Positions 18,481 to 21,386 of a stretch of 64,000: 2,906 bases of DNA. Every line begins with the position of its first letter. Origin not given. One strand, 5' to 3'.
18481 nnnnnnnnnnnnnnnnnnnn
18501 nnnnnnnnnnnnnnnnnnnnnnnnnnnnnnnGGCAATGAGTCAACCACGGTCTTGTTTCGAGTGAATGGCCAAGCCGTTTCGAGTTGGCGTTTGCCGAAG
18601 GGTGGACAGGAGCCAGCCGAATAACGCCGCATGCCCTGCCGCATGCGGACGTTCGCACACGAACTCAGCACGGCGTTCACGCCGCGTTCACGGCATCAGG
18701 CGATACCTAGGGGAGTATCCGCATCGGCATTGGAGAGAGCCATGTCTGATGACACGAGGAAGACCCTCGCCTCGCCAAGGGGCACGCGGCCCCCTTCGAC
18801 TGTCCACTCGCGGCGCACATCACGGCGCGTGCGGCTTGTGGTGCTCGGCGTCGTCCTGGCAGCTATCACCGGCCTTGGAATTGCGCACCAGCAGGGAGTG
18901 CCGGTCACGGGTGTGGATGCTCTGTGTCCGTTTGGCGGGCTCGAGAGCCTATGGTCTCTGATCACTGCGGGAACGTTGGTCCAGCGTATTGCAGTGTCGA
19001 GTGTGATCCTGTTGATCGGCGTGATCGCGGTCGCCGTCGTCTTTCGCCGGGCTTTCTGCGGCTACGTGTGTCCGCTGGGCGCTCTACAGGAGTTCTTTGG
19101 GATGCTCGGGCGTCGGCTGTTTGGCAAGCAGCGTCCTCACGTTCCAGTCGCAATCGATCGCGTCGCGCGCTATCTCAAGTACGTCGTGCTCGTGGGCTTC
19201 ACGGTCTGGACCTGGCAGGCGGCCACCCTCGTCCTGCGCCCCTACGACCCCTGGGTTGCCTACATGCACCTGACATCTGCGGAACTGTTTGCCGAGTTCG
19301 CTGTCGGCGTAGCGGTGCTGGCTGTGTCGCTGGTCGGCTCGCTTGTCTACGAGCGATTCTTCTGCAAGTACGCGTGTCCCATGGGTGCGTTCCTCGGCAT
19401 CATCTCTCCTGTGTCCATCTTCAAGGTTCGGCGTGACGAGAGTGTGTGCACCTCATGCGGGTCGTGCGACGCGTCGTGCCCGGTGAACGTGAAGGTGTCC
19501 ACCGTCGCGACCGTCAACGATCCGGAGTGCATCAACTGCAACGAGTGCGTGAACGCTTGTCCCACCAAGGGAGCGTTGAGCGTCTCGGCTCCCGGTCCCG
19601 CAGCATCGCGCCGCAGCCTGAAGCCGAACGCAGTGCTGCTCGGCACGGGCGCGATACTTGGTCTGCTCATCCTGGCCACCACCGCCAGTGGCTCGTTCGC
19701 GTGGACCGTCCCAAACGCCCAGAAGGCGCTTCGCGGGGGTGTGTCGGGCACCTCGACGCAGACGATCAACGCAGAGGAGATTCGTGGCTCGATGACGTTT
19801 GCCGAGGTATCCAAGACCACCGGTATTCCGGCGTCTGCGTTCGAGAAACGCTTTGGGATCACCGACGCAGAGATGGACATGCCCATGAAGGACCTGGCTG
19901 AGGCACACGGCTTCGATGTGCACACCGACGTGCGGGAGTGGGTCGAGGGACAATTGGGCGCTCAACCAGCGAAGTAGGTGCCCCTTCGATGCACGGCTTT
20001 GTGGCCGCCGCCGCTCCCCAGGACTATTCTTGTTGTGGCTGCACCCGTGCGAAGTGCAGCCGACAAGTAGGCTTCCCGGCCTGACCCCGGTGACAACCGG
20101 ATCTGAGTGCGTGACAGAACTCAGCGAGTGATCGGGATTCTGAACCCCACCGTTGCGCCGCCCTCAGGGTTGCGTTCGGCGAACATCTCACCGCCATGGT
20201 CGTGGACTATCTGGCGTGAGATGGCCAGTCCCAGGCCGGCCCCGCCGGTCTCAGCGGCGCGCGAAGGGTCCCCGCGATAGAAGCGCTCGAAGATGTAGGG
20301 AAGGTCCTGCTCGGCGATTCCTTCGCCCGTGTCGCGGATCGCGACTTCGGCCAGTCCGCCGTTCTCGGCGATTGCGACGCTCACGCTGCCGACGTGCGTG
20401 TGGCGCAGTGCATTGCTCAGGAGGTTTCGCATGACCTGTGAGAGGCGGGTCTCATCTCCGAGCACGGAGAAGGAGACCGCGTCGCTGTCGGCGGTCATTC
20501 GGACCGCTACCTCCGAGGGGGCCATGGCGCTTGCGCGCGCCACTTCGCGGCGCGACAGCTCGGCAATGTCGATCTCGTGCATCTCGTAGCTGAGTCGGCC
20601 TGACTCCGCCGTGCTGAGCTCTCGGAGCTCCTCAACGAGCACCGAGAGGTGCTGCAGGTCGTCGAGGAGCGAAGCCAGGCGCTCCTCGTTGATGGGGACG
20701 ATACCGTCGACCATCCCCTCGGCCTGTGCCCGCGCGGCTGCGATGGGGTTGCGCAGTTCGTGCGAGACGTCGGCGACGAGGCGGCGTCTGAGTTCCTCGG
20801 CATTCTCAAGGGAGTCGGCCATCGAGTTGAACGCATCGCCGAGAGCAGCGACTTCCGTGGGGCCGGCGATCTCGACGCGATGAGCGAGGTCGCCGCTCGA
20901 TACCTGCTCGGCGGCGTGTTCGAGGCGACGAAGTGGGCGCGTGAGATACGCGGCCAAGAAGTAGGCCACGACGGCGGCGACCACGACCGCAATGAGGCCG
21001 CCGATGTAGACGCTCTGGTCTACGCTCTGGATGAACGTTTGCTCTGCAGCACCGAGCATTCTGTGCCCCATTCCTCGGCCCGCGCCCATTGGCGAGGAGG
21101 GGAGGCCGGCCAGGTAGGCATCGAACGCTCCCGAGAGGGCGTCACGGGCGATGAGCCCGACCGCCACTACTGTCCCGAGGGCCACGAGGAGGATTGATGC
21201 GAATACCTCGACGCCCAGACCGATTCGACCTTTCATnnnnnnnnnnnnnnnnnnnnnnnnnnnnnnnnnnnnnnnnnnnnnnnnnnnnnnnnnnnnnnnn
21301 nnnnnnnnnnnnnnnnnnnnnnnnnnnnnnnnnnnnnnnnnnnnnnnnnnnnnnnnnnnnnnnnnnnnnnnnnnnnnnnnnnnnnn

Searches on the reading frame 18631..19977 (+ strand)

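Call 13: search_protein_families(library=pfam, proteins=[window:18631-19977:+], max_evalue=0.001)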
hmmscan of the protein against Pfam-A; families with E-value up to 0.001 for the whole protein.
window:18631-19977:+ (448 aa): 9 families
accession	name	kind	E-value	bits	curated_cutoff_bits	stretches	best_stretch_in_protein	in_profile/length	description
PF12801.12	Fer4_5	-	8e-19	67.8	22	2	121-166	2-47/48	4Fe-4S binding domain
PF12838.12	Fer4_7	-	3e-09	37.6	27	2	244-287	7-52/52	4Fe-4S dicluster domain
PF13237.11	Fer4_10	-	1.4e-07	31.8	25.5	1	265-311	1-53/53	4Fe-4S dicluster domain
PF00037.32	Fer4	-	1.8e-07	31.1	21.1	0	295-312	3-20/24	4Fe-4S binding domain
PF13187.11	Fer4_9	-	4e-06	27.2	27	1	273-313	2-50/52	4Fe-4S dicluster domain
PF14697.11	Fer4_21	-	1.7e-05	25.3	35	0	293-314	1-22/59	4Fe-4S dicluster domain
PF12800.12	Fer4_4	-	0.00026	21.5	24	0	299-312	3-16/17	4Fe-4S binding domain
PF13484.11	Fer4_16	-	0.00049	21.3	30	0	299-313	1-15/66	4Fe-4S double cluster binding domain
PF12837.12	Fer4_6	-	0.00054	20.2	25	0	293-315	2-23/24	4Fe-4S binding domain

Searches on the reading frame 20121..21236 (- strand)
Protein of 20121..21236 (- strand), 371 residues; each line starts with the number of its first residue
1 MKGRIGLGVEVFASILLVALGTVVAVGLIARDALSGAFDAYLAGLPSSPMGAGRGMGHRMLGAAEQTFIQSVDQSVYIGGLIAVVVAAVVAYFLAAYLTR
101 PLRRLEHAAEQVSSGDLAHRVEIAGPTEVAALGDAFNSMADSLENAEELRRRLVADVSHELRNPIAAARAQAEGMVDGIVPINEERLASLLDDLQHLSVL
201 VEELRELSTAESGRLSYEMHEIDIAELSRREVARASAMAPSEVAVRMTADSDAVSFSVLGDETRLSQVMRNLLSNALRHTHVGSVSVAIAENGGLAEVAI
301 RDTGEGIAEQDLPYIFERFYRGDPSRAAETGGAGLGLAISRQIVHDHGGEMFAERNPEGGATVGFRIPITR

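Call 13: search_protein_families(library=pfam, proteins=[window:20121-21236:-], max_evalue=0.001)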
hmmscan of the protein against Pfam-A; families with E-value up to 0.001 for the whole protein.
window:20121-21236:- (371 aa): 3 families
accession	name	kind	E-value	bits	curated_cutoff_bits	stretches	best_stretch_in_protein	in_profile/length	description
PF02518.31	HATPase_c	-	4.5e-28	98.3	26.4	1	260-370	1-110/111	Histidine kinase-, DNA gyrase B-, and HSP90-like ATPase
PF00672.30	HAMP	-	1.7e-17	63.9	25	1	93-144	1-52/53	HAMP domain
PF00512.31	HisKA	-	3.4e-12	46.7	26.9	1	150-213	2-66/66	His Kinase A (phospho-acceptor) domain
